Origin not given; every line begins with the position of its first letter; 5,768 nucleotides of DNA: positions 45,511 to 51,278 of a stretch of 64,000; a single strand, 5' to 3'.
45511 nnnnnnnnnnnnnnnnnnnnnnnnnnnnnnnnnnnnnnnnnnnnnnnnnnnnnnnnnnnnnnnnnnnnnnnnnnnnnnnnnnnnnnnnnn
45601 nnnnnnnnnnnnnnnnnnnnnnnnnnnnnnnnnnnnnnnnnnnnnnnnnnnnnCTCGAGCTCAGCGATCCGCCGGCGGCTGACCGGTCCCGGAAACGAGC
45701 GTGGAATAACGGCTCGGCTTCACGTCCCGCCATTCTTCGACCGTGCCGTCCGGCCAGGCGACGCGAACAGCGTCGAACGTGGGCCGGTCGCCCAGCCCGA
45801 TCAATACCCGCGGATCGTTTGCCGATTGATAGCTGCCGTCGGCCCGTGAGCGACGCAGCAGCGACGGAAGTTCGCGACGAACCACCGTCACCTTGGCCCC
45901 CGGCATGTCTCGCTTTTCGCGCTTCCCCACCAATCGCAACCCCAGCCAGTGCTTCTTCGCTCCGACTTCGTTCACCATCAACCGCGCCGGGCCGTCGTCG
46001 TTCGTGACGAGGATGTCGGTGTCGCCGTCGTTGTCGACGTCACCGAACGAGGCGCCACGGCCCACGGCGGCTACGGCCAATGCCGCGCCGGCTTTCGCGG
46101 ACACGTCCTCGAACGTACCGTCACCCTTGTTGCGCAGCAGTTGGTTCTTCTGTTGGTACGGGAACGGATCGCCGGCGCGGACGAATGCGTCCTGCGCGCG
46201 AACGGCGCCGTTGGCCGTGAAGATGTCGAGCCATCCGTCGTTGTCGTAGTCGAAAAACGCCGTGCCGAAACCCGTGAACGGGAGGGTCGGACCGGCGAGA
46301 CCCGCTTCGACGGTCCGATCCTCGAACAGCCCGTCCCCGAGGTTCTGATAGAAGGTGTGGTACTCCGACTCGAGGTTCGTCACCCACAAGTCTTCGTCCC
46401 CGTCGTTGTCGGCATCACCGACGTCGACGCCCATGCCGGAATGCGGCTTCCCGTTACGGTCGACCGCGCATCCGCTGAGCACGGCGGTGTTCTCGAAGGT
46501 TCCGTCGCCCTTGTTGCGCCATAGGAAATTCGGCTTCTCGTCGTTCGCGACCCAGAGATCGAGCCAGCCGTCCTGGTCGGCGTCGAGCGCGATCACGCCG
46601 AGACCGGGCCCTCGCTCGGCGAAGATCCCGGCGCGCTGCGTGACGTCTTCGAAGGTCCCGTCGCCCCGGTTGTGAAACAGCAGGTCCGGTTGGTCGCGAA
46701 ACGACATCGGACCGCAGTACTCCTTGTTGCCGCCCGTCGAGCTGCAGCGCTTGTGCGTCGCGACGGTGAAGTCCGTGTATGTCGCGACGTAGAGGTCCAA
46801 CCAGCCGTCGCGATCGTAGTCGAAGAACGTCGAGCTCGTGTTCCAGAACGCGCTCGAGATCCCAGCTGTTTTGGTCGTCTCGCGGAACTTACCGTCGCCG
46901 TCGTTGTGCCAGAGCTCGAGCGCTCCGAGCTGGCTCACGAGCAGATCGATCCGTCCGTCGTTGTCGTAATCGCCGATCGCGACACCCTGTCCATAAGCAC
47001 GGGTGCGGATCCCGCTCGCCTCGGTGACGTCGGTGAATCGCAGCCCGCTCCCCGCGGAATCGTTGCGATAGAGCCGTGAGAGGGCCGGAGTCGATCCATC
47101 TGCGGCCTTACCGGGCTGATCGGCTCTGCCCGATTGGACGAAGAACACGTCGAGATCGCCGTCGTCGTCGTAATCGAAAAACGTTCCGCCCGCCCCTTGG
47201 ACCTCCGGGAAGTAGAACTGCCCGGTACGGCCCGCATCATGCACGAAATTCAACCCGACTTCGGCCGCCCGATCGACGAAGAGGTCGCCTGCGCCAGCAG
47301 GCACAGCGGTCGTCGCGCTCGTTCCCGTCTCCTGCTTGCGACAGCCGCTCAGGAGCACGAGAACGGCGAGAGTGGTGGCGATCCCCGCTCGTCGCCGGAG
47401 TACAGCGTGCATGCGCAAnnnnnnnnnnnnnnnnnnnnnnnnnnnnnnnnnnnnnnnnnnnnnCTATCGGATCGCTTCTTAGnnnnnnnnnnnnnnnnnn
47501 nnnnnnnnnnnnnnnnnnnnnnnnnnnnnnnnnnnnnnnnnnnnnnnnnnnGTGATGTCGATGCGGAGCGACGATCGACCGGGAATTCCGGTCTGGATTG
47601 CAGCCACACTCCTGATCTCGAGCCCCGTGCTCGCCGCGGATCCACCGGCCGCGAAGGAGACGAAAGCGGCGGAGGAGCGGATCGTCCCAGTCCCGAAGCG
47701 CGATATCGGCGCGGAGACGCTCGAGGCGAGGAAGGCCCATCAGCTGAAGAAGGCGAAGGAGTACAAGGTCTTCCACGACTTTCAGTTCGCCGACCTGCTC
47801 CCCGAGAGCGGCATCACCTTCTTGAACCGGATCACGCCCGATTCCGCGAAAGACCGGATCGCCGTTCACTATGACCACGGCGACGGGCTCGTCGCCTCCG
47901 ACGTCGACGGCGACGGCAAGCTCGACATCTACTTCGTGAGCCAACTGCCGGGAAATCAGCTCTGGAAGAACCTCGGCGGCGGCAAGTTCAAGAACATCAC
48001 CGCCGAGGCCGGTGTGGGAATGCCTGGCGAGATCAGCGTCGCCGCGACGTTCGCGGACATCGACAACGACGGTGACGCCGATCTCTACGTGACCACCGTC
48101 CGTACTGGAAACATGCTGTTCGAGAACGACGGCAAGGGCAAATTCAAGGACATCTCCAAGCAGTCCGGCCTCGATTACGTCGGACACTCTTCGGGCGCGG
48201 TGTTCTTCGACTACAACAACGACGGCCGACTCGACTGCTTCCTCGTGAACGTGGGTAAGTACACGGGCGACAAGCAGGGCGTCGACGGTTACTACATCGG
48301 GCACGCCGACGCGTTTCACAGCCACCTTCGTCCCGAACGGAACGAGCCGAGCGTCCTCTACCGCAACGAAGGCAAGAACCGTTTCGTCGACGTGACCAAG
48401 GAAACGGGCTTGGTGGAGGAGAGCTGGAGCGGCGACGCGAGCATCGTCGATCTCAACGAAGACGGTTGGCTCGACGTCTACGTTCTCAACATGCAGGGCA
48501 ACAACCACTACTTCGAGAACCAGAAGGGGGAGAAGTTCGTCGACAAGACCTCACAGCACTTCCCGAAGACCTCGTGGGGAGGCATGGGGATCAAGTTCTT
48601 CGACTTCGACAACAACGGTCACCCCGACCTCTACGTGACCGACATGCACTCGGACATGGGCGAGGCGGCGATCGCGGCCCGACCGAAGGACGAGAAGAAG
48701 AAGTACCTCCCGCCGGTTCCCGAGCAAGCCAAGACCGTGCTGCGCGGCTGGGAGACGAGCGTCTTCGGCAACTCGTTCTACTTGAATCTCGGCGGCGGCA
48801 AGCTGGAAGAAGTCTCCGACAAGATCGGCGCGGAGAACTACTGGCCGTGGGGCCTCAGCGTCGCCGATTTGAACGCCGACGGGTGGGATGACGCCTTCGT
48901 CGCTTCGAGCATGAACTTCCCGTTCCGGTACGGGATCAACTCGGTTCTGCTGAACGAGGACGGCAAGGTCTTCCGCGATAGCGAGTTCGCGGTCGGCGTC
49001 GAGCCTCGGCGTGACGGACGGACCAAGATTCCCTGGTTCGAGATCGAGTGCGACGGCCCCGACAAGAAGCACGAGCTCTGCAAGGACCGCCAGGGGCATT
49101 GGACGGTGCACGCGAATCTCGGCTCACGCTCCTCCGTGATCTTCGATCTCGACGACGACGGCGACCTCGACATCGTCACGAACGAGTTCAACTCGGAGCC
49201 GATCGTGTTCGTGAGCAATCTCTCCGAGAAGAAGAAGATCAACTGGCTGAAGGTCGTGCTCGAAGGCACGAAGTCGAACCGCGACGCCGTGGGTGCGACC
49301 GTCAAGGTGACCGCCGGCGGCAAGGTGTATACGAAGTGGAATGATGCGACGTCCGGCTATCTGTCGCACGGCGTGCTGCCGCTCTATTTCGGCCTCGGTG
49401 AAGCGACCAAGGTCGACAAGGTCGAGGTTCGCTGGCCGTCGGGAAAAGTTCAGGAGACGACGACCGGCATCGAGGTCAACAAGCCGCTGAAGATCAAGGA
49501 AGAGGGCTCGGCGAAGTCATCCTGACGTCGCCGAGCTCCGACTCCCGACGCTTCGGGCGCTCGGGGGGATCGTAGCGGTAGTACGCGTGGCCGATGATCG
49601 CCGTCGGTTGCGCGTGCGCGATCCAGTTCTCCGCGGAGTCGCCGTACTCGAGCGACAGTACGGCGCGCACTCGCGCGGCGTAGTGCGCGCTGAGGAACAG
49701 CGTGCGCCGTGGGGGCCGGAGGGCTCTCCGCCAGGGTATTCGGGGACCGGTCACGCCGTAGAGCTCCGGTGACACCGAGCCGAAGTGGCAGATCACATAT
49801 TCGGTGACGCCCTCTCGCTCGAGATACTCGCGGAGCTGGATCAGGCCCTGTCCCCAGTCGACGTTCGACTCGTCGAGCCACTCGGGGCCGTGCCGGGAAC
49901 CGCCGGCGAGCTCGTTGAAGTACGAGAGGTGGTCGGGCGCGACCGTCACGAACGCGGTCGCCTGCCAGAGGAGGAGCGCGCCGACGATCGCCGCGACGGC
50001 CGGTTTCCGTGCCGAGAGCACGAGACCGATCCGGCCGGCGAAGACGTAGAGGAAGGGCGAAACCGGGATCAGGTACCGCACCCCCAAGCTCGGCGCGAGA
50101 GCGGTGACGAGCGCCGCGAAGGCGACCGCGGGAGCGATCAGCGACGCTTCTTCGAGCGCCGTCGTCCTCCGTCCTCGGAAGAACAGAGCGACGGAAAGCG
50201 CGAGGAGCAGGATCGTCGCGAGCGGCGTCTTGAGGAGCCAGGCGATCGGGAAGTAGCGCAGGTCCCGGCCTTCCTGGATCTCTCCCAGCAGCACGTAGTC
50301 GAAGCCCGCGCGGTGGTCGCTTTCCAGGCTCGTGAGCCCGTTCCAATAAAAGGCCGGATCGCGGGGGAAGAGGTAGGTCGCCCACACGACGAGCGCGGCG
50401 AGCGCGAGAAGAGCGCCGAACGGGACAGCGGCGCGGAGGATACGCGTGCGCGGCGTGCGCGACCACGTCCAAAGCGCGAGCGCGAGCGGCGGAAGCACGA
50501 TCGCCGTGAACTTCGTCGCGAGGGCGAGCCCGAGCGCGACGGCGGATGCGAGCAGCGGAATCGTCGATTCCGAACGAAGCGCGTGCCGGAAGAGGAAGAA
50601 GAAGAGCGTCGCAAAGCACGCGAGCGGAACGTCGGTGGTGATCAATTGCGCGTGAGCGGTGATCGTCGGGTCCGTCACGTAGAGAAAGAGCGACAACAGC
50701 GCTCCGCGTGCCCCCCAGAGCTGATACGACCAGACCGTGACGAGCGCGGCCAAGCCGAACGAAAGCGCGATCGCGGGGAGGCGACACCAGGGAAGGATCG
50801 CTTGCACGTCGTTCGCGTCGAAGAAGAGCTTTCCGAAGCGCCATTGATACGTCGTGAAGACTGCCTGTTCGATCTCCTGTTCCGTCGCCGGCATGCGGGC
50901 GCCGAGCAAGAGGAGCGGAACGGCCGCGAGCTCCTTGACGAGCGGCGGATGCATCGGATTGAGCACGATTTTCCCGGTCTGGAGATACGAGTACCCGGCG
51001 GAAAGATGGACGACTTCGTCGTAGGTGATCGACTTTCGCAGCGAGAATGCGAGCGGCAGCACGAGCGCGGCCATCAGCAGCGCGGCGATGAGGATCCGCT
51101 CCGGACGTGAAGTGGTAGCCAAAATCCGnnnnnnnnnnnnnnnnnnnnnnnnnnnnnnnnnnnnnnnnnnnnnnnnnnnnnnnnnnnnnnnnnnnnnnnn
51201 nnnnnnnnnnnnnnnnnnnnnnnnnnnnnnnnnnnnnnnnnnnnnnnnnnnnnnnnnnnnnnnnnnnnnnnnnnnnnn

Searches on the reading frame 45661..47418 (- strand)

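Call 18: search_protein_families(library=pfam, proteins=[window:45661-47418:-], max_evalue=0.001)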
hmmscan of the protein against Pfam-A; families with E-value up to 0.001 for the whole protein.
window:45661-47418:- (585 aa): 3 families
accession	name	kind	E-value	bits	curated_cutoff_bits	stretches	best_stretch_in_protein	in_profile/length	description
PF13517.12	FG-GAP_3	-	6.4e-49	164.8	26.9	6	150-211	1-61/61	FG-GAP-like repeat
PF07593.17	UnbV_ASPIC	-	1.1e-14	54.4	23.4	1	507-570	3-65/68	ASPIC and UnbV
PF01839.29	FG-GAP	-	3.9e-05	23.9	22.1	0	453-476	2-25/37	FG-GAP repeat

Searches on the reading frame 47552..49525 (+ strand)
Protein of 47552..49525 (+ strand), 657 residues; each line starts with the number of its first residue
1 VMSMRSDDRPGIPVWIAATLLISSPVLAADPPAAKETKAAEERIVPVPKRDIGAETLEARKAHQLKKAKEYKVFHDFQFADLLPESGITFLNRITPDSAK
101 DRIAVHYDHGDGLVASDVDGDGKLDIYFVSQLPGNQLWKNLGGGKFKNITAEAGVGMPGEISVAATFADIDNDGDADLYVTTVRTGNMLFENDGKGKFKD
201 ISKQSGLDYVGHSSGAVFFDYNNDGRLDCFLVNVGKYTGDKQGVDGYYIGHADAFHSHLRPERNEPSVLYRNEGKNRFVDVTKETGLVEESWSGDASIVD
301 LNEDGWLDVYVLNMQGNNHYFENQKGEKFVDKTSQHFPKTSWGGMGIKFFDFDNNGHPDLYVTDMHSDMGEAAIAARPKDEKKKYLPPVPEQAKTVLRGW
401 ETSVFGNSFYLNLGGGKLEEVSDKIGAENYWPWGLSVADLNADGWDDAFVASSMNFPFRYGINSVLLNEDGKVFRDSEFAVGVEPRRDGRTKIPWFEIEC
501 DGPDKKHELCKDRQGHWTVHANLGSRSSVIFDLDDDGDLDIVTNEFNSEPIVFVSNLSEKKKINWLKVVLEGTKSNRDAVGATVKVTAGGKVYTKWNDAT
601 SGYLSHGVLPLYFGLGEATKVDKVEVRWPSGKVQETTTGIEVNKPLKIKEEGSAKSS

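Call 18: search_protein_families(library=pfam, proteins=[window:47552-49525:+], max_evalue=0.001)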
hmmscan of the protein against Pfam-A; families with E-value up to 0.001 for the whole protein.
window:47552-49525:+ (657 aa): 3 families
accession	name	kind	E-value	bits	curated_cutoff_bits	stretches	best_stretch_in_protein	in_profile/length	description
PF13517.12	FG-GAP_3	-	2.5e-47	159.7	26.9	5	300-362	1-61/61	FG-GAP-like repeat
PF07593.17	UnbV_ASPIC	-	8.4e-19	67.7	23.4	1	579-646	1-67/68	ASPIC and UnbV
PF01839.29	FG-GAP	-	2.3e-10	40.6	22.1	0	432-455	2-24/37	FG-GAP repeat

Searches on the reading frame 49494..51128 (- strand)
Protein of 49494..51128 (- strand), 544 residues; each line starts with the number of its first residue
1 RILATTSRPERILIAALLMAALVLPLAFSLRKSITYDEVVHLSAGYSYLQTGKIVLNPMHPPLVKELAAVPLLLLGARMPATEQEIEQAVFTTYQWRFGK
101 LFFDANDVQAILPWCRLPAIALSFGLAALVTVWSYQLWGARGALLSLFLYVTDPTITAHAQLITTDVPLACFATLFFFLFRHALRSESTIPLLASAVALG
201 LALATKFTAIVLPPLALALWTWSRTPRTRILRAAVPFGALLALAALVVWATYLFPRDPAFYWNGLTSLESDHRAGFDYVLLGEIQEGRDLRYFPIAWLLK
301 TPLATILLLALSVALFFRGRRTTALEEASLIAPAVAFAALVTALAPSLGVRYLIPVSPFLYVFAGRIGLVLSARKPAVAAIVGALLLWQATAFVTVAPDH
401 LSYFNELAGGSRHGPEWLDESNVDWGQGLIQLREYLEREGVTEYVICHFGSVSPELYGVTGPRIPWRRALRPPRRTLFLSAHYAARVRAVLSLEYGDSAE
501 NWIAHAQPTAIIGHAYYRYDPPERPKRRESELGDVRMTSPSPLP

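Call 69: search_protein_families(library=pfam, proteins=[window:49494-51128:-], max_evalue=0.001)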
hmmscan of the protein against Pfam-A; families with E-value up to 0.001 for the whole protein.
window:49494-51128:- (544 aa): 2 families
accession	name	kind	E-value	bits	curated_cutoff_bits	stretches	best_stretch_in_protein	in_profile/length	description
PF13231.12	PMT_2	-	4.8e-09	37.1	26.1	1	116-248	25-159/160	Dolichyl-phosphate-mannose-protein mannosyltransferase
PF02366.24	PMT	-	1.1e-05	25.6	22.7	1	18-227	5-205/245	Dolichyl-phosphate-mannose-protein mannosyltransferase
